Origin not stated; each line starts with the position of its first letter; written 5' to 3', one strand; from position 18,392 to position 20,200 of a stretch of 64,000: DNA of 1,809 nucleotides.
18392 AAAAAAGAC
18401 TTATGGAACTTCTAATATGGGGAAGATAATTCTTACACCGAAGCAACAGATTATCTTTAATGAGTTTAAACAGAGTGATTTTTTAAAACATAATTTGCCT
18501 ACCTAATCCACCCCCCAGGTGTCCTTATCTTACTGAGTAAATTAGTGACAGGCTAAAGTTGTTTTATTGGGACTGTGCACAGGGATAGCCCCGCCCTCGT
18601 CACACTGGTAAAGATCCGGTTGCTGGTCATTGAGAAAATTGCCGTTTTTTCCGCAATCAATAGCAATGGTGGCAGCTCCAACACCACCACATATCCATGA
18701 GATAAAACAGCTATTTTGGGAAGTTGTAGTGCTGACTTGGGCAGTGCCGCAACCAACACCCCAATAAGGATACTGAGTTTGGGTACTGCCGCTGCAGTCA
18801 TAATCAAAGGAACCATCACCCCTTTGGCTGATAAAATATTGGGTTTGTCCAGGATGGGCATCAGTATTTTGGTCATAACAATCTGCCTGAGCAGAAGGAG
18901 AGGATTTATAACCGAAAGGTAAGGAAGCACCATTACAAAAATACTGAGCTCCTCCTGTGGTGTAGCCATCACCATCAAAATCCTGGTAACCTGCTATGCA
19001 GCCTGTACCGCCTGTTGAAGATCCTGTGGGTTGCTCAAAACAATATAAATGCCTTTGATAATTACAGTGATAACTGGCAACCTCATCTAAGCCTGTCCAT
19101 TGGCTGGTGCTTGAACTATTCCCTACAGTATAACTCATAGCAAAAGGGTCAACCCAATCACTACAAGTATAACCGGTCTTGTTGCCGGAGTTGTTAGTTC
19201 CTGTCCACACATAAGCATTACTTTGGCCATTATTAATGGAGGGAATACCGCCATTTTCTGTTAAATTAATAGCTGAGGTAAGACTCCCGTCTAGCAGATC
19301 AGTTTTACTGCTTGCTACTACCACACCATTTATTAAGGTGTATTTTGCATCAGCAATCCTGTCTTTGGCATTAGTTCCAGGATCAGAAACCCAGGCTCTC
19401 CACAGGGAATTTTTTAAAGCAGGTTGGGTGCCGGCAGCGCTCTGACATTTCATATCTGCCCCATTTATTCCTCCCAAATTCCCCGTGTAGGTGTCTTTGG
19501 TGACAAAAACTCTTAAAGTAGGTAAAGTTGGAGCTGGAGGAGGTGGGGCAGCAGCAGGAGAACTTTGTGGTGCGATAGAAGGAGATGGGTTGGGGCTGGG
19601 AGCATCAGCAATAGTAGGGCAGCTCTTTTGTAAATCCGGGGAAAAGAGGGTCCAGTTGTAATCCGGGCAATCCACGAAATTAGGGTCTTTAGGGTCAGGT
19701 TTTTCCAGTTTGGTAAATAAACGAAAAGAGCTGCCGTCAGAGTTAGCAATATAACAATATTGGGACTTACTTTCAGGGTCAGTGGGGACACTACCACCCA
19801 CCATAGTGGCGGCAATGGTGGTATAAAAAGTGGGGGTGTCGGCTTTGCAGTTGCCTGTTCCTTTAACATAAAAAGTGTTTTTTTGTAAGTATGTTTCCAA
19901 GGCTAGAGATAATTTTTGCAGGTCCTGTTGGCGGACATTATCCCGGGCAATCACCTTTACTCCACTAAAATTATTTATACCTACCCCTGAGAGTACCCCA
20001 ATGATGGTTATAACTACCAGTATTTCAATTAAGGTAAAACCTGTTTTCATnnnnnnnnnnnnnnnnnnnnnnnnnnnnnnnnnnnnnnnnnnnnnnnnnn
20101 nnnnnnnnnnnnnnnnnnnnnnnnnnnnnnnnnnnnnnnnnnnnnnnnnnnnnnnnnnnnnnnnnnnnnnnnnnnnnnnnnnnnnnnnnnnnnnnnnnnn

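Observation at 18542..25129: Minus-strand surface operon: membrane-anchored protein, 1084-aa Cys-rich giant, secreted beta-rich protein, type-IV-pilin-like protein with Cys-rich head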

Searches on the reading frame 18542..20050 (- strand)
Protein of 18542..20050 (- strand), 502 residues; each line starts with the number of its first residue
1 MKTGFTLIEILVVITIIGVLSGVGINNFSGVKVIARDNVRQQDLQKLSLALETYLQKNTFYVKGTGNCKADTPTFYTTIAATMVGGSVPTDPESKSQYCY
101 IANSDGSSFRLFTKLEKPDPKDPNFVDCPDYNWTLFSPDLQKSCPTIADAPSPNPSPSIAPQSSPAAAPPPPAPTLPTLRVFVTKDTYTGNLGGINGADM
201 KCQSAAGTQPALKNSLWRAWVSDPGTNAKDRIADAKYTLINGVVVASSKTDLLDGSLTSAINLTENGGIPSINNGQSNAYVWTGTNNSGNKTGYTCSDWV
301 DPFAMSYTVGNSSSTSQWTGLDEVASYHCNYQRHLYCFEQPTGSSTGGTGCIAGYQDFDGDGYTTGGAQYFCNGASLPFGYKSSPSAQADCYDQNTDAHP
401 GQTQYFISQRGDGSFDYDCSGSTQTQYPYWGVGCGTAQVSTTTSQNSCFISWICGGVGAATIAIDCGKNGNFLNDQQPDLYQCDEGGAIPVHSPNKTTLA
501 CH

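Call 3: search_protein_families(library=pfam, proteins=[window:18542-20050:-], max_evalue=1)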
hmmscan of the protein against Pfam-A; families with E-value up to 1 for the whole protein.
window:18542-20050:- (502 aa): 3 families
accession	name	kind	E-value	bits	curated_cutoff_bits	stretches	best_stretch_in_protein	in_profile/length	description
PF07588.17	DUF1554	-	3.3e-08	33.9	27.5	1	187-303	3-123/136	Protein of unknown function (DUF1554)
PF07963.17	N_methyl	-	4e-05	23.4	21.2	1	3-23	5-25/27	Prokaryotic N-terminal methylation motif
PF06482.17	Endostatin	-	0.13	12.3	29.4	1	186-339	8-166/170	Collagenase NC10 and Endostatin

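Call 4: search_protein_families(library=ncbifam, proteins=[window:18542-20050:-], max_evalue=1)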
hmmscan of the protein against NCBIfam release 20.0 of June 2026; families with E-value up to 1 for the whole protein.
window:18542-20050:- (502 aa): 13 families
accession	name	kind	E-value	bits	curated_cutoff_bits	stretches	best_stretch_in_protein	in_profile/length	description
TIGR01710.1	typeII_sec_gspG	equivalog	2.7e-08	33.9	88.85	1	4-64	2-62/134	type II secretion system major pseudopilin GspG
TIGR02532.1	IV_pilin_GFxxxE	domain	2e-06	27.4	16.3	1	3-24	2-23/24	prepilin-type N-terminal cleavage/methylation domain-containing protein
NF047482.1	OM_LenAB_fam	equivalog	2.3e-06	27.1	300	1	187-340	69-230/230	endostatin-like outer membrane protein, LenA/LenB family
TIGR01708.2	typeII_sec_gspH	equivalog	2.8e-06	27.4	80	1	3-56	2-52/169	type II secretion system minor pseudopilin GspH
NF007862.0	PRK10574.1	equivalog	2.2e-05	24.6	138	1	2-29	4-31/145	prepilin peptidase-dependent pilin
NF041775.1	typeIV_PilA_Myxo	equivalog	5.5e-05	23.2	400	1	3-55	11-63/214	type IV pilin protein PilA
TIGR02596.1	TIGR02596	subfamily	0.00048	20.3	70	1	5-28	1-24/196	Verru_Chthon cassette protein D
NF007800.0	PRK10506.1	equivalog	0.00065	19.6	158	1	2-30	8-36/163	prepilin peptidase-dependent protein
NF040999.1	pilin_ComGC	equivalog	0.0017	18.5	75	1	3-28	2-27/84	competence type IV pilus major pilin ComGC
NF041013.1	T4P_ComGE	equivalog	0.037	14.1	49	1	4-59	5-61/83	competence type IV pilus minor pilin ComGE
TIGR01711.1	gspJ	equivalog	0.083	12.7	64.85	1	4-50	2-49/192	type II secretion system minor pseudopilin GspJ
TIGR02003.1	PTS-II-BC-unk1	hypoth_equivalog_domain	0.1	11.1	649.85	1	191-258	250-314/547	PTS transporter subunit IIBC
NF041002.1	pilin_ComGF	equivalog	0.22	11.8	80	1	3-60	2-61/139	competence type IV pilus minor pilin ComGF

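Call 7: find_homologous_proteins(query=window:18542-20050:-)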
Query window:18542-20050:- (502 aa): 60 proteins with E <= 0.001 among 8000 candidates.
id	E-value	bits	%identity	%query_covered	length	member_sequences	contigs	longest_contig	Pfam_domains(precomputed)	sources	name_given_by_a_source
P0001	0.0e+0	1168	100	100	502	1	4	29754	PF07588.18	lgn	-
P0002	8.9e-164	564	54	100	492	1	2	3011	PF07963.18,PF07588.18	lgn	-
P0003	1.2e-136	475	49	100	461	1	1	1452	PF07963.18,PF07588.18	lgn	-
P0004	8.3e-125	436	50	61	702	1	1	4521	PF07963.18,PF07588.18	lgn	-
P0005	1.0e-101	360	39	97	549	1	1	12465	PF07963.18,PF07588.18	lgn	-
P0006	7.9e-41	159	36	67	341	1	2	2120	PF07963.18,PF07588.18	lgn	-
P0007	1.3e-40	158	34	67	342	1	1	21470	PF07963.18,PF07588.18,PF06482.18,PF08334.17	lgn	-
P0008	7.6e-39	152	40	33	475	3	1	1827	PF07588.18,PF06482.18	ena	-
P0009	9.5e-37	145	40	29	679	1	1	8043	PF07963.18,PF05635.18,PF07588.18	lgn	-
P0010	5.2e-36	143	34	67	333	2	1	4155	PF07963.18,PF22434.2,PF07588.18,PF08334.17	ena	-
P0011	3.9e-28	117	48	11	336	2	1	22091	PF07588.18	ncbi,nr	ncbi:MAG: DUF1554 domain-containing protein [Candidatus Daviesbacteria bacterium]|nr:DUF1554 domain-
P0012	5.4e-28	116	41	35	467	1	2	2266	PF07963.18,PF07588.18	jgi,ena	-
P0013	3.2e-26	110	29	67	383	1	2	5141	PF07963.18,PF07588.18,PF06482.18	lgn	-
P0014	2.2e-25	108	43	32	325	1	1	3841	PF07588.18,PF06482.18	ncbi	-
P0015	3.4e-24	104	41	34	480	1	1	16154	PF17170.11,PF00058.24,PF01731.27,PF07588.18,PF24684.2,PF01436.28,PF25021.2,PF06739.18,PF08450.19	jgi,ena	-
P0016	1.7e-20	92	39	32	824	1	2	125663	PF07588.18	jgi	jgi:hypothetical protein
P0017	8.5e-20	89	40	32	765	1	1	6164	PF22148.2,PF00404.25,PF07588.18,PF00082.28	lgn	-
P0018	1.1e-18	86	38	33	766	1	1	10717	PF13688.13,PF13948.12,PF07588.18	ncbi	-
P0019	1.2e-18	85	40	35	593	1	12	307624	PF07588.18,PF06482.18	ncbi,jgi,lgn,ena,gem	-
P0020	1.3e-18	85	41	33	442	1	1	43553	PF11617.14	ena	-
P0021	3.0e-18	84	38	34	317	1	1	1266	PF07588.18,PF06482.18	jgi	jgi:hypothetical protein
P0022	3.2e-18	84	40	34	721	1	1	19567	PF07705.18,PF07588.18,PF06482.18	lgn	-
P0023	4.5e-18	84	38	35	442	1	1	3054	PF07588.18,PF06482.18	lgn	-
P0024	8.3e-18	83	36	38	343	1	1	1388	PF08614.17,PF07588.18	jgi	jgi:hypothetical protein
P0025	1.1e-17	82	36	33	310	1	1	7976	PF01391.24,PF23657.2,PF07588.18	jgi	jgi:hypothetical protein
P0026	9.9e-16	76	38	32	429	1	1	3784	PF07588.18,PF06482.18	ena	-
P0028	3.0e-15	74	35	33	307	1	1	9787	PF07588.18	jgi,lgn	-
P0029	3.2e-15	74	36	32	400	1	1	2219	PF07588.18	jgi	-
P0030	5.0e-15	74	37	37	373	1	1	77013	PF07588.18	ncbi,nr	ncbi:MAG: hypothetical protein HY908_21690 [Myxococcales bacterium]|nr:hypothetical protein [Myxococ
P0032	1.2e-14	72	38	32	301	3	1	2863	PF13948.12,PF07588.18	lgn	-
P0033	1.5e-14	72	38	32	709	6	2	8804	PF07591.16,PF13948.12,PF14623.12,PF07588.18,PF13403.12,PF14890.12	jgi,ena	-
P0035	2.0e-14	72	31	51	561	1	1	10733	PF11617.14,PF06482.18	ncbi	ncbi:MopE-related protein [Patescibacteria group bacterium]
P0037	4.0e-14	71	33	32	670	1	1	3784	PF01833.31,PF07588.18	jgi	jgi:hypothetical protein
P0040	3.5e-12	64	32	33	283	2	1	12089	PF07588.18,PF06482.18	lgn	-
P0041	5.9e-12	63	31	37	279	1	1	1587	PF07588.18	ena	-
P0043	5.2e-11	60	35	33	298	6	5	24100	PF07588.18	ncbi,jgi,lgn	-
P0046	1.2e-10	59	33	32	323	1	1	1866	PF07588.18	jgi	jgi:hypothetical protein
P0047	5.4e-10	57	33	31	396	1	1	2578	PF07588.18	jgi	jgi:hypothetical protein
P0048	1.2e-9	56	34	30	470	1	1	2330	PF00090.26,PF07963.18,PF19028.7,PF17210.10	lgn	-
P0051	4.5e-9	54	42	20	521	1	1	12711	PF11617.14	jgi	jgi:hypothetical protein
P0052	1.4e-8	52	37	32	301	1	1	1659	PF07588.18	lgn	-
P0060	3.0e-4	38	41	25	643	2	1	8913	PF11617.14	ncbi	-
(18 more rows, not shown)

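Call 12: find_encoding_contigs(protein=P0005, flank=8000, max_places=2)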
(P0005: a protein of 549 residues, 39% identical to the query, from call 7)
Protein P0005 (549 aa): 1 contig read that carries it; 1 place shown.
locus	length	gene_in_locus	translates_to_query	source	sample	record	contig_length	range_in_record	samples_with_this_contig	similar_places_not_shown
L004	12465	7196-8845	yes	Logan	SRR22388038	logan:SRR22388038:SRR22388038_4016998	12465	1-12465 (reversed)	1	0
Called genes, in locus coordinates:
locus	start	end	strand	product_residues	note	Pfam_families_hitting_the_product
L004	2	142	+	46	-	?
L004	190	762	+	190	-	-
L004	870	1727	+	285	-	-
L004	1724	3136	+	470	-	-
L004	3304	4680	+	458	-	PF07497:Rho_RNA_bind, PF00006:ATP-synt_ab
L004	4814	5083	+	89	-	PF04014:MazE_antitoxin, PF15937:PrlF_antitoxin (weak)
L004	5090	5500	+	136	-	PF01850:PIN, PF13470:PIN_3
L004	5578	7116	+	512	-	PF25199:nSTAND_NTPase5 (faint), PF00931:NB-ARC (faint), PF13173:AAA_14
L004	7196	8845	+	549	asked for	PF07963:N_methyl (weak), PF07588:DUF1554 (weak)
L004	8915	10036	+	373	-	PF01476:LysM, PF23473:LysM3_LYK4_5 (faint), PF01476:LysM, PF01551:Peptidase_M23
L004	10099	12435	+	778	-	PF04932:Wzy_C, PF07719:TPR_2 (faint)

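Call 13: find_encoding_contigs(protein=P0007, flank=8000, max_places=2)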
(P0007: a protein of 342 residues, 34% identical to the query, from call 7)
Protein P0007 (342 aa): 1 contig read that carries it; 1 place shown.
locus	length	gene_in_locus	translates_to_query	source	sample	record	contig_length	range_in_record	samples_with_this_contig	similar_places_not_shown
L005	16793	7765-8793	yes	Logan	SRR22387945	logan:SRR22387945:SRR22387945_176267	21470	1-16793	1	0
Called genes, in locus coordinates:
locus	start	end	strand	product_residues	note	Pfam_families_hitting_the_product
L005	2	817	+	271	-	?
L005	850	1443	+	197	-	PF18915:DUF5667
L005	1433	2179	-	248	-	-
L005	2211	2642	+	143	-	-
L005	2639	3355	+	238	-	PF00535:Glycos_transf_2, PF10111:Glyco_tranf_2_2, PF13641:Glyco_tranf_2_3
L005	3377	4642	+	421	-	-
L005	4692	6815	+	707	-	PF02739:5_3_exonuc_N, PF01367:5_3_exonuc, PF00476:DNA_pol_A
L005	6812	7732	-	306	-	-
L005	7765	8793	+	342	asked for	PF07963:N_methyl, PF08334:T2SSG, PF06482:Endostatin (weak), PF07588:DUF1554 (weak)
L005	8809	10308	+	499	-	PF13473:Cupredoxin_1 (weak)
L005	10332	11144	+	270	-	-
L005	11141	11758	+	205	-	PF04199:Cyclase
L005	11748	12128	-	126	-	PF07883:Cupin_2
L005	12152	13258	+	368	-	PF13439:Glyco_transf_4 (weak), PF20706:GT4-conflict, PF00534:Glycos_transf_1, PF13692:Glyco_trans_1_4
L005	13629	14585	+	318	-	PF03320:FBPase_glpX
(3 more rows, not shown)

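Call 50: search_solved_structures(query=window:18542-20050:-, max_evalue=1)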
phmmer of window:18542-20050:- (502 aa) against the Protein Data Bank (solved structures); distinct sequences matched with E-value up to 1: 11.
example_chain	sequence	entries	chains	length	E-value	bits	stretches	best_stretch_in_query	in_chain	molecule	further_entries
9egp_A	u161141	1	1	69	1.1e-07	34.4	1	2-61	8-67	Geopilin domain 1 protein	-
7tgg_A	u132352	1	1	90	1.4e-07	34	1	3-57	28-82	Geopilin domain 1 protein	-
2m7g_A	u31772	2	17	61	1e-06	31.2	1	5-58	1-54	Geopilin domain 1 protein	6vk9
8tq7_F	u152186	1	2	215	0.005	19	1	407-472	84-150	Fab.34.2.12 Heavy Chain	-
5wda_A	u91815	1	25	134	0.0054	18.9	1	5-62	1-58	General secretion pathway protein G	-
8tj2_C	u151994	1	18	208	0.0085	18.2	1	5-61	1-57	Type IV major pilin protein PilA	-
6xxd_A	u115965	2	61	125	0.039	16.1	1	5-107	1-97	PilA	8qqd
1oqw_A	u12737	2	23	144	0.14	14.2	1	5-72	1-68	Fimbrial protein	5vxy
8tob_GA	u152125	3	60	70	0.58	12.2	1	6-60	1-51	Fimbrial protein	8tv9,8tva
8qqj_J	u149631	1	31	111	0.77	11.8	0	5-68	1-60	Type IV narrow pilus major component PilA5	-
6xxe_A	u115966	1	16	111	0.79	11.8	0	5-68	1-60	Uncharacterized protein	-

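Call 61: predict_structure(alignment_id=A3)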
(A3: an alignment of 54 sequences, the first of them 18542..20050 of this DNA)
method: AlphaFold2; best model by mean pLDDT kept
length: 502 residues; sequences in the alignment: 54
mean_pLDDT: 77.5   pTM: 0.56
mean pLDDT of the five models: 77.5, 77.5, 77.5, 76.6, 75.3
residues with pLDDT >= 90: 210; 70-90: 141; 50-70: 70; < 50: 81
segments of 3 or more residues with pLDDT < 50: 149-161, 403-409, 411-417, 421-435, 452-478, 493-502
pLDDT, mean of each block of 10 residues (from residue 1): 63 80 74 91 93 91 70 78 90 92 87 93 87 80 59 42 66 89 97 93 96 95 95 97 98 96 98 91 96 94 90 94 75 97 89 86 85 85 80 65 48 46 35 53 69 42 36 40 60 42 32
secondary structure, 60 per line:
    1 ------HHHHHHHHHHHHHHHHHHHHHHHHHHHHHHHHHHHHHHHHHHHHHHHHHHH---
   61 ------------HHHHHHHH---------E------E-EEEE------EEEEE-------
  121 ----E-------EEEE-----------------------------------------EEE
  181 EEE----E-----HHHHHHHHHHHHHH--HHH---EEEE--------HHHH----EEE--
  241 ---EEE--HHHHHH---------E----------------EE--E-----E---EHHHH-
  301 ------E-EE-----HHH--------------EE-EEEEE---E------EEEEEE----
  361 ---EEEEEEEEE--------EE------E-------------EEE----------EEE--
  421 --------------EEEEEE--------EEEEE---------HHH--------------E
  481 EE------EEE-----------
elements in order: H7-57 H73-80 E99-102 E109-113 E133-136 E178-183 H194-207 E216-219 H228-231 E236-238 E244-246 H249-254 H296-299 E336-340 E351-356 E364-372 E403-405 E416-418 E435-440 E449-453 E480-482 E489-491

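Call 63: fold_search(model_id=the predicted structure, library=pdb)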
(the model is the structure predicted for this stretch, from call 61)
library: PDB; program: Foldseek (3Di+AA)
matches with E <= 10: 41; with E <= 0.001: 5
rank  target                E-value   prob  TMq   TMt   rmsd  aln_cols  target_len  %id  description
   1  1dy1                  2.7e-09  1.00  0.27  0.67   6.5       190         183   19  Murine endostatin, crystal form III (released 2001-01-21)
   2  1bnl_A                3.7e-09  1.00  0.28  0.71   3.9       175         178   19  ZINC DEPENDENT DIMERS OBSERVED IN CRYSTALS OF HUMAN ENDOSTATIN (released 1998-10-14)
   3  1koe                  6.0e-09  1.00  0.28  0.73   3.9       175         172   20  ENDOSTATIN (released 1999-02-16)
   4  1dy0                  1.5e-08  1.00  0.27  0.70   3.9       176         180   20  Murine endostatin, crystal form II (released 2000-04-11)
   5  1dy2                  2.1e-08  1.00  0.27  0.71   4.0       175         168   18  Murine collagen alpha1(XV), endostatin domain (released 2001-01-21)
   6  9iuf_A                5.9e-02  0.99  0.17  0.36   5.2       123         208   15  Cryo-EM structure of the type IVb pilus from enterotoxigenic Escherichia coli (released 2025-05-28)
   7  2coz_MODEL_1_A        1.1e+00  0.08  0.06  0.17  12.8        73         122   18  Solution structure of the CAP-Gly domain in human centrosome-associated protein CAP350 (released 2005-11-19)
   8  5vxx_A                1.5e+00  0.16  0.13  0.31   8.2       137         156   15  Cryo-EM reconstruction of Neisseria gonorrhoeae Type IV pilus (released 2017-07-12)
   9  3s0t_A                1.7e+00  0.35  0.13  0.32   4.9        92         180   11  Crystal structure of the CofA Type IV pilin subunit from enterotoxigenic E. coli (released 2012-04-11)
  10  1oqv_A                2.0e+00  0.33  0.12  0.32   3.7        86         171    9  Structure of TcpA, the Type IV pilin subunit from the toxin co-regulated pilus of Vibrio cholerae classical biotype (released 2003-06-03)
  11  3s0t_B                2.0e+00  0.28  0.12  0.30   5.1        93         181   11  Crystal structure of the CofA Type IV pilin subunit from enterotoxigenic E. coli (released 2012-04-11)
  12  4bhr_B                2.0e+00  0.21  0.11  0.48   4.4        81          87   15  Structure of the TTHA1221 type IV pilin protein from Thermus thermophilus (released 2013-11-20)
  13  6t8s_BBB              2.2e+00  0.33  0.12  0.39   3.7        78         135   13  Structure of the major Type IV pilin PilA1 from Clostridium difficile (released 2020-03-25)
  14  7fi6_B                3.4e+00  0.04  0.10  0.30  17.6       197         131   11  Crystal structure of human MICA mutants in complex with natural killer cell receptor NKG2D (released 2022-08-31)
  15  6t8s_CCC              3.6e+00  0.16  0.11  0.36   4.4        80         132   15  Structure of the major Type IV pilin PilA1 from Clostridium difficile (released 2020-03-25)
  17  6t8s_AAA              4.9e+00  0.14  0.11  0.36   4.2        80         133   15  Structure of the major Type IV pilin PilA1 from Clostridium difficile (released 2020-03-25)
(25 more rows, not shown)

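Call 82: list_cluster_members(proteins=[window:18542-20050:-, window:24167-25129:-, window:20868-24122:-, window:20047-20871:-])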
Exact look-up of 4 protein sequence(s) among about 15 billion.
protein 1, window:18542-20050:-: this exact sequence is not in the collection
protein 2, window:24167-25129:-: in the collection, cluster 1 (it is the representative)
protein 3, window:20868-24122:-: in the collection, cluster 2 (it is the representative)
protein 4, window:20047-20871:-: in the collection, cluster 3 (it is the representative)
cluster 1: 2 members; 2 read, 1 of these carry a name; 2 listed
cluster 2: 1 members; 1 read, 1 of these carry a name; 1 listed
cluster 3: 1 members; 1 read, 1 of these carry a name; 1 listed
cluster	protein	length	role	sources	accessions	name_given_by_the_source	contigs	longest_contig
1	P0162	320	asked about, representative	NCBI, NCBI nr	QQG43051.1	MAG: hypothetical protein HYW45_02455 [Candidatus Daviesbacteria bacterium]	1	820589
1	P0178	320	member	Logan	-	-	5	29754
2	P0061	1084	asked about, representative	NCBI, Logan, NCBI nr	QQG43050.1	MAG: hypothetical protein HYW45_02450 [Candidatus Daviesbacteria bacterium]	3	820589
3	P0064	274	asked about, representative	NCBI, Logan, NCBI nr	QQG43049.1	MAG: hypothetical protein HYW45_02445 [Candidatus Daviesbacteria bacterium]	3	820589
